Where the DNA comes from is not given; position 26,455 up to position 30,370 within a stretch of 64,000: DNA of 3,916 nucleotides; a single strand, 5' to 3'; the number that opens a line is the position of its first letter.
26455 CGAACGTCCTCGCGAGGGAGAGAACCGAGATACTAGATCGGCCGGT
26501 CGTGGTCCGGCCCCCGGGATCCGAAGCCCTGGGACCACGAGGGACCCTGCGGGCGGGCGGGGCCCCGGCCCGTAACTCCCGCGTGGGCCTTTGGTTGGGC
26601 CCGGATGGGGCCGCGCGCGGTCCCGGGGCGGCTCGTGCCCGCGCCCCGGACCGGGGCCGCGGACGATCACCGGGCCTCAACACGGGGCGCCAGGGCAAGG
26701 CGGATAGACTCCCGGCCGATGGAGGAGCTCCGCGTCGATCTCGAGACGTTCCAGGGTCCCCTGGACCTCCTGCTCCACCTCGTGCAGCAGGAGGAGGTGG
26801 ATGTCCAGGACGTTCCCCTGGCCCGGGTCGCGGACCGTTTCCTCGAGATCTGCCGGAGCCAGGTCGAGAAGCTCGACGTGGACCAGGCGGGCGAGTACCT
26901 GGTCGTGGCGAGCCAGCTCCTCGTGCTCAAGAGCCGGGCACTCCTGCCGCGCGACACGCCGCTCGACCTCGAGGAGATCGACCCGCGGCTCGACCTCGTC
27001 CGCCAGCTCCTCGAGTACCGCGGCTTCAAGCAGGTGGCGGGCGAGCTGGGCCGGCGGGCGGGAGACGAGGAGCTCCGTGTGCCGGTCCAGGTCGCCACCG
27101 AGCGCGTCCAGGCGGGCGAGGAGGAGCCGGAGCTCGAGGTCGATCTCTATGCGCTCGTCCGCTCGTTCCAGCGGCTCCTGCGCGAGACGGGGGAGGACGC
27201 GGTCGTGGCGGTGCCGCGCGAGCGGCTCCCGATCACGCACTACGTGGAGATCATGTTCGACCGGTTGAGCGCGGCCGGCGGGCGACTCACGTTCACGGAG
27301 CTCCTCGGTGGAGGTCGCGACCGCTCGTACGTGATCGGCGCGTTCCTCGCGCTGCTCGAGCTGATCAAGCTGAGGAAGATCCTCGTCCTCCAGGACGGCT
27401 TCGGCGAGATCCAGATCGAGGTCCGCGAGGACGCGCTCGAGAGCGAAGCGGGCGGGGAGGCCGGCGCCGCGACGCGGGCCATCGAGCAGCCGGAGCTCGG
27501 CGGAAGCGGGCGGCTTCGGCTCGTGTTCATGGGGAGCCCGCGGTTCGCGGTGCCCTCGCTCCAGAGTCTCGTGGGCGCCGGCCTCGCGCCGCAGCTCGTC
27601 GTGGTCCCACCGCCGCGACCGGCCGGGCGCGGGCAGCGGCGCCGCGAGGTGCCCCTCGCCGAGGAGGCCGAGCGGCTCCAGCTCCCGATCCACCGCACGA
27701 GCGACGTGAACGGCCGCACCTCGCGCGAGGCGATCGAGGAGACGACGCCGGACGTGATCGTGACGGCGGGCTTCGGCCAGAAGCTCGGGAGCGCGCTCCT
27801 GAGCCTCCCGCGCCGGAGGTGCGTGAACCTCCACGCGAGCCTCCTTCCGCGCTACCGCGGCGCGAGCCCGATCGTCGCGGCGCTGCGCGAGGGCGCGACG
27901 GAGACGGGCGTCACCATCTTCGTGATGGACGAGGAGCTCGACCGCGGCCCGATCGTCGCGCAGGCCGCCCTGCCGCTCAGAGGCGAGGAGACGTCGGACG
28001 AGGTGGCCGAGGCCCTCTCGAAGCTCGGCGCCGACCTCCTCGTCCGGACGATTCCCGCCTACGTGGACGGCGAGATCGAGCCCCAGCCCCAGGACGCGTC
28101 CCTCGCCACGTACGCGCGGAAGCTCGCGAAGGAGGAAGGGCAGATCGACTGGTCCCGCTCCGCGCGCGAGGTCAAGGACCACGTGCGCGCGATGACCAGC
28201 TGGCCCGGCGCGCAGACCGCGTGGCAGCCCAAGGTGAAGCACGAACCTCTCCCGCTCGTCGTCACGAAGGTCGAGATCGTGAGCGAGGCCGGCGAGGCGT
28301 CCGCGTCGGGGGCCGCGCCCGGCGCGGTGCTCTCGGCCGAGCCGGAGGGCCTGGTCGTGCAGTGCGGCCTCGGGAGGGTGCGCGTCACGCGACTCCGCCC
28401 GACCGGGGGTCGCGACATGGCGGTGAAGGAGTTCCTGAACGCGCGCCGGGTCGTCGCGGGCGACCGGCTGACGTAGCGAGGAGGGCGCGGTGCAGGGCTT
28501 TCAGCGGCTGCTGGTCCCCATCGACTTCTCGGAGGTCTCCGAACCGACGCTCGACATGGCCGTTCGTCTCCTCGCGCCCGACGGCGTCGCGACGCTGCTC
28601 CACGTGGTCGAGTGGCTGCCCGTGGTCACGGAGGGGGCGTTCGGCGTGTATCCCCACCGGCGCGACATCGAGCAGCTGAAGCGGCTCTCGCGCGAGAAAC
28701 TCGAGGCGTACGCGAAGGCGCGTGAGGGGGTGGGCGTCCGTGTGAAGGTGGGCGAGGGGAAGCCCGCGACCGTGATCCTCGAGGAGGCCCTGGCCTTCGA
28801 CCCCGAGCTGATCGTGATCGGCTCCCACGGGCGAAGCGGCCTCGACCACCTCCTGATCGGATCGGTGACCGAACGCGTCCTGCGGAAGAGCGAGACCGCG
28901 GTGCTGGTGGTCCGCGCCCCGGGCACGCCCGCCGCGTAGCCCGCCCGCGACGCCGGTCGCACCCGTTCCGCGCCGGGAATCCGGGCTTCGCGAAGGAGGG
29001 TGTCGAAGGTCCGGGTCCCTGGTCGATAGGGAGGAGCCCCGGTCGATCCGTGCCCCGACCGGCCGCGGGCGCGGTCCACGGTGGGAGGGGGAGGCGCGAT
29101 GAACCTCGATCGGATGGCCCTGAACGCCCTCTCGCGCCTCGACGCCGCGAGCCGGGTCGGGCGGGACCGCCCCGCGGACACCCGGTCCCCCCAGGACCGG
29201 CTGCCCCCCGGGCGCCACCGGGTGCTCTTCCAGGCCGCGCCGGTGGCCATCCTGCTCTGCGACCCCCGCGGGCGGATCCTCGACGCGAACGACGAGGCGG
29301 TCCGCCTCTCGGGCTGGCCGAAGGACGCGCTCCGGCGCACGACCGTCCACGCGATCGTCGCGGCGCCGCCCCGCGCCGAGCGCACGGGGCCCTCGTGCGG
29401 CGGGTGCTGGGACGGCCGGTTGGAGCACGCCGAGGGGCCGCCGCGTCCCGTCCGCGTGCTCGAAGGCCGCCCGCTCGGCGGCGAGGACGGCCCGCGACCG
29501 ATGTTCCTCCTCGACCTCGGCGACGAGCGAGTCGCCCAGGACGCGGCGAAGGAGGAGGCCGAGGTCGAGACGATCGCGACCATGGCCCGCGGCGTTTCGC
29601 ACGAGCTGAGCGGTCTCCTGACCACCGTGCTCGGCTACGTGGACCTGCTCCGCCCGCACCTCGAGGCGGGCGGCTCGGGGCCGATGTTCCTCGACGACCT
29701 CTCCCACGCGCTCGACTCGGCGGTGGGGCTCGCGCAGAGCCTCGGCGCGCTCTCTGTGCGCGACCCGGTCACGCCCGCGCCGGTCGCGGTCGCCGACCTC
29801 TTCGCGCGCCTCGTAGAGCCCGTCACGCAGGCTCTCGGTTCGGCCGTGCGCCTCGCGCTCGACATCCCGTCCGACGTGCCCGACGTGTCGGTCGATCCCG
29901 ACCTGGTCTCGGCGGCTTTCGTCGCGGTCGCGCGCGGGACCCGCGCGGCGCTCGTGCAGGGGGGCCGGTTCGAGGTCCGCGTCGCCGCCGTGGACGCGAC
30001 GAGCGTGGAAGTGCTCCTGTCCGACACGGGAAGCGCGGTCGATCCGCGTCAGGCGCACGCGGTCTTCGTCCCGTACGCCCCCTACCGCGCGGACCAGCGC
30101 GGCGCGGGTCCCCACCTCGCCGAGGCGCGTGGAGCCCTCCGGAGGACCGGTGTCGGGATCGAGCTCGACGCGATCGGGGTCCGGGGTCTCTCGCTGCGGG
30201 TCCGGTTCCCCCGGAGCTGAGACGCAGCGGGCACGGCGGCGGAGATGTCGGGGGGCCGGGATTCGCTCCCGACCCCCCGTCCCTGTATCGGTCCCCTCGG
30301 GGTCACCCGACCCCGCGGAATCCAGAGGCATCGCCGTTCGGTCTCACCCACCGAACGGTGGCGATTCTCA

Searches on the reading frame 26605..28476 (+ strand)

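Call 15: search_protein_families(library=pfam, proteins=[window:26605-28476:+], max_evalue=0.001)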
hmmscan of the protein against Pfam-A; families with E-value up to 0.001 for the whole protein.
window:26605-28476:+ (623 aa): 3 families
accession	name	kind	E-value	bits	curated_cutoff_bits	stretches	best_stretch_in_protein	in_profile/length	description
PF00551.24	Formyl_trans_N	-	1.4e-33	116.6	26.1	1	330-483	31-181/181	Formyl transferase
PF02616.19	SMC_ScpA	-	2.1e-28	100.3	24.6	1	59-272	1-230/232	Segregation and condensation protein ScpA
PF02911.23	Formyl_trans_C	-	2.8e-21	76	21.1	1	506-614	1-99/100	Formyl transferase, C-terminal domain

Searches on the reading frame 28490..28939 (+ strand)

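Call 15: search_protein_families(library=pfam, proteins=[window:28490-28939:+], max_evalue=0.001)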
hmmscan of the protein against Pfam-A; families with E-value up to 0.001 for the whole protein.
window:28490-28939:+ (149 aa): 1 family
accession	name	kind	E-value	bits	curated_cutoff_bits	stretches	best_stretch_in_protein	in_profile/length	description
PF00582.32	Usp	-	6.7e-34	117.9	24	1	4-142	2-141/141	Universal stress protein family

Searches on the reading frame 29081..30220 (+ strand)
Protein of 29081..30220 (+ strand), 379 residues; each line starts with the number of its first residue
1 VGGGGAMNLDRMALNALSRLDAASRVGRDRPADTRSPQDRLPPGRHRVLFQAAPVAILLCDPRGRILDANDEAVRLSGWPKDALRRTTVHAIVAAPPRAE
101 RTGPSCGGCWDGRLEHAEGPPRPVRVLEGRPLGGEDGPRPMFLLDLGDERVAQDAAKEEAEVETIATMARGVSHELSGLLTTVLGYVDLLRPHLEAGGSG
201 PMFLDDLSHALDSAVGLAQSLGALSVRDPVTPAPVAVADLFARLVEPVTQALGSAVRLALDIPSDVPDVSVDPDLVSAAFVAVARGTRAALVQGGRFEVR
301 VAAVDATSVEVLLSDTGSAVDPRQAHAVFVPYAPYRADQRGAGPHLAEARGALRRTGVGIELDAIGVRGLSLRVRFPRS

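Call 15: search_protein_families(library=pfam, proteins=[window:29081-30220:+], max_evalue=0.001)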
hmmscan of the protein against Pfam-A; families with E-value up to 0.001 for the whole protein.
window:29081-30220:+ (379 aa): 3 families
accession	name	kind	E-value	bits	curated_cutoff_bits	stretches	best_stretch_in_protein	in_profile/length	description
PF13188.13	PAS_8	-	9.2e-08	32.2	21.8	1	45-85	2-40/65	PAS domain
PF00989.32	PAS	-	1.8e-05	25.1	22.6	1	47-85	4-42/113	PAS fold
PF08448.16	PAS_4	-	0.00051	20.7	23.1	0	51-96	2-47/110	PAS fold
